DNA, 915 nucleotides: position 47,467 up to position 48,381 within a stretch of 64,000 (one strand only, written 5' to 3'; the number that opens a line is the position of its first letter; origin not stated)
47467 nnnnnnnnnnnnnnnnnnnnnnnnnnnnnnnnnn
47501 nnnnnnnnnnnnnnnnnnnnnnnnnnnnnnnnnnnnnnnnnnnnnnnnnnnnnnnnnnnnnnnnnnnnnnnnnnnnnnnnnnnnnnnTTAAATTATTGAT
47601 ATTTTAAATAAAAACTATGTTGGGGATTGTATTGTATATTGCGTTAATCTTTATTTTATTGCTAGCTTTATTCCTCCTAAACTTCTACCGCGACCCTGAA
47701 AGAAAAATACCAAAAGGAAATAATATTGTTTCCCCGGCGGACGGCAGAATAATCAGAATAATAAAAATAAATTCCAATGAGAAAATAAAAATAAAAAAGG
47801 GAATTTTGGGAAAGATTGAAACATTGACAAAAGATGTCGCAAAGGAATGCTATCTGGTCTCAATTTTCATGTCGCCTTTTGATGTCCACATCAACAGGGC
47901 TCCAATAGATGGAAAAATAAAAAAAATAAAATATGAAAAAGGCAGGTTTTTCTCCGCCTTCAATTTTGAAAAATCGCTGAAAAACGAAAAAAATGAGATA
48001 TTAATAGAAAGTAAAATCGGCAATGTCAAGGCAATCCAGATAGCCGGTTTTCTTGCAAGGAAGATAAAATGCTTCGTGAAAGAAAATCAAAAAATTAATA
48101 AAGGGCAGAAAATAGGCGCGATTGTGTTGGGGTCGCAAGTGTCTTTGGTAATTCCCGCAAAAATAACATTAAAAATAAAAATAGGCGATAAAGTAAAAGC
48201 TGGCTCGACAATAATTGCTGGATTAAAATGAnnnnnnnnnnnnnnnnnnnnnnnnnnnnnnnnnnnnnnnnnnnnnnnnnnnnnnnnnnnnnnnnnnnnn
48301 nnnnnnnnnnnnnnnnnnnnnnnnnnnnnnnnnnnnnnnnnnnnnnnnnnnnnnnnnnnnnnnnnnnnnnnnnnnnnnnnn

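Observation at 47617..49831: Translationally coupled psd - small methyltransferase - CDP-alcohol phosphatidyltransferase operon: possible N-methylated amino-phospholipid synthesis in an archaeon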

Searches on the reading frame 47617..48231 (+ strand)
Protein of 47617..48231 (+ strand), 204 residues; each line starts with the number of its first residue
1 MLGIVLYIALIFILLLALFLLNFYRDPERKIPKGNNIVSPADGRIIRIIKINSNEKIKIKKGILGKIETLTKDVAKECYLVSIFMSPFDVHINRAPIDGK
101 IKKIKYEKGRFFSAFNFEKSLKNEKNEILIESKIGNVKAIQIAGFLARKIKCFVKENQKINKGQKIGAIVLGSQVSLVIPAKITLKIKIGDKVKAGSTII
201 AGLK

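Call 3: search_protein_families(library=pfam, proteins=[window:47617-48231:+], max_evalue=0.01)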
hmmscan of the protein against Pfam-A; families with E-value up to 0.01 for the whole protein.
window:47617-48231:+ (204 aa): 6 families
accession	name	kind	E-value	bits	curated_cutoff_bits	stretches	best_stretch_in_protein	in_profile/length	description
PF02666.20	PS_Dcarbxylase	-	6.6e-51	173.2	22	1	17-201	2-198/198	Phosphatidylserine decarboxylase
PF13533.13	Biotin_lipoyl_2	-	7.1e-05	23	29.8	0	153-168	15-30/32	Biotin-lipoyl like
PF00364.28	Biotin_lipoyl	-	0.00018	21.7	22.1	0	149-199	16-70/73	Biotin-requiring enzyme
PF01551.29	Peptidase_M23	-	0.00027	21.5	28.7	0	150-169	55-72/96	Peptidase family M23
PF00358.26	PTS_EIIA_1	-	0.00042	20.5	27.2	0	95-168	42-102/127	phosphoenolpyruvate-dependent sugar phosphotransferase system, EIIA 1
PF05896.17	NQRA_N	-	0.0029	18.2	25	0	124-168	14-58/94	NqrA N-terminal barrel-sandwich hybrid domain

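Call 4: search_protein_families(library=ncbifam, proteins=[window:47617-48231:+], max_evalue=0.01)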
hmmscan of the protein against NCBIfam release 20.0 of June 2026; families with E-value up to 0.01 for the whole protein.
window:47617-48231:+ (204 aa): 16 families
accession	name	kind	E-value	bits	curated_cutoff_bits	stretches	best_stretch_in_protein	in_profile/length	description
TIGR00164.2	AS_decarb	equivalog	3e-62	209.7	230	1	8-201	24-209/215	archaetidylserine decarboxylase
NF003685.0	PRK05305.2-5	equivalog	1.7e-61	207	183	1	9-202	27-192/198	phosphatidylserine decarboxylase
NF003678.0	PRK05305.1-2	equivalog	2.5e-57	193.7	225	1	7-203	36-217/218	phosphatidylserine decarboxylase family protein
NF003682.0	PRK05305.2-2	equivalog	1.2e-53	181.7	284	1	8-201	34-210/212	phosphatidylserine decarboxylase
NF003677.0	PRK05305.1-1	equivalog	4.2e-45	153.8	315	1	9-203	38-220/232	phosphatidylserine decarboxylase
NF003679.0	PRK05305.1-3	equivalog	4.9e-45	153.9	252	1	13-203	55-233/234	phosphatidylserine decarboxylase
NF003680.0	PRK05305.1-5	equivalog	9e-45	152.6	262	1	9-203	37-214/217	phosphatidylserine decarboxylase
NF003683.0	PRK05305.2-3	equivalog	2.3e-43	147.9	244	2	76-201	74-201/204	phosphatidylserine decarboxylase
NF003684.0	PRK05305.2-4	equivalog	4.9e-42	144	317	1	11-203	36-214/228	phosphatidylserine decarboxylase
NF038088.1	anchor_synt_D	exception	4.5e-36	124.2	240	2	80-201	72-193/194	protein sorting system archaetidylserine decarboxylase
NF003681.0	PRK05305.2-1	equivalog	3e-32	111.9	377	1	15-203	42-218/231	phosphatidylserine decarboxylase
NF003038.0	PRK03934.1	equivalog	1.1e-14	54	285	2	27-125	61-162/267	phosphatidylserine decarboxylase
TIGR00163.1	PS_decarb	equivalog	2.2e-13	49.9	111.75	1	25-197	24-237/243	archaetidylserine decarboxylase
NF002853.0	PRK03140.1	equivalog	1.2e-08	34.6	307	1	27-199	70-255/262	phosphatidylserine decarboxylase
NF001941.0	PRK00723.1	equivalog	9.9e-07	28.3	371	1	28-182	98-264/297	phosphatidylserine decarboxylase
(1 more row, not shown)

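Call 76: search_solved_structures(query=window:47617-48228:+, max_evalue=0.01, show_alignments=1)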
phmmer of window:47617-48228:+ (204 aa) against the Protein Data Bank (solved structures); distinct sequences matched with E-value up to 0.01: 2.
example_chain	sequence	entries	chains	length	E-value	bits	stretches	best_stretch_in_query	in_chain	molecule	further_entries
7cnw_A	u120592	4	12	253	0.0028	20.9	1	20-117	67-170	Phosphatidylserine decarboxylase beta chain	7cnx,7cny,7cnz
6l06_A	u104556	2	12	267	0.0032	20.7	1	20-117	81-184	Phosphatidylserine decarboxylase beta chain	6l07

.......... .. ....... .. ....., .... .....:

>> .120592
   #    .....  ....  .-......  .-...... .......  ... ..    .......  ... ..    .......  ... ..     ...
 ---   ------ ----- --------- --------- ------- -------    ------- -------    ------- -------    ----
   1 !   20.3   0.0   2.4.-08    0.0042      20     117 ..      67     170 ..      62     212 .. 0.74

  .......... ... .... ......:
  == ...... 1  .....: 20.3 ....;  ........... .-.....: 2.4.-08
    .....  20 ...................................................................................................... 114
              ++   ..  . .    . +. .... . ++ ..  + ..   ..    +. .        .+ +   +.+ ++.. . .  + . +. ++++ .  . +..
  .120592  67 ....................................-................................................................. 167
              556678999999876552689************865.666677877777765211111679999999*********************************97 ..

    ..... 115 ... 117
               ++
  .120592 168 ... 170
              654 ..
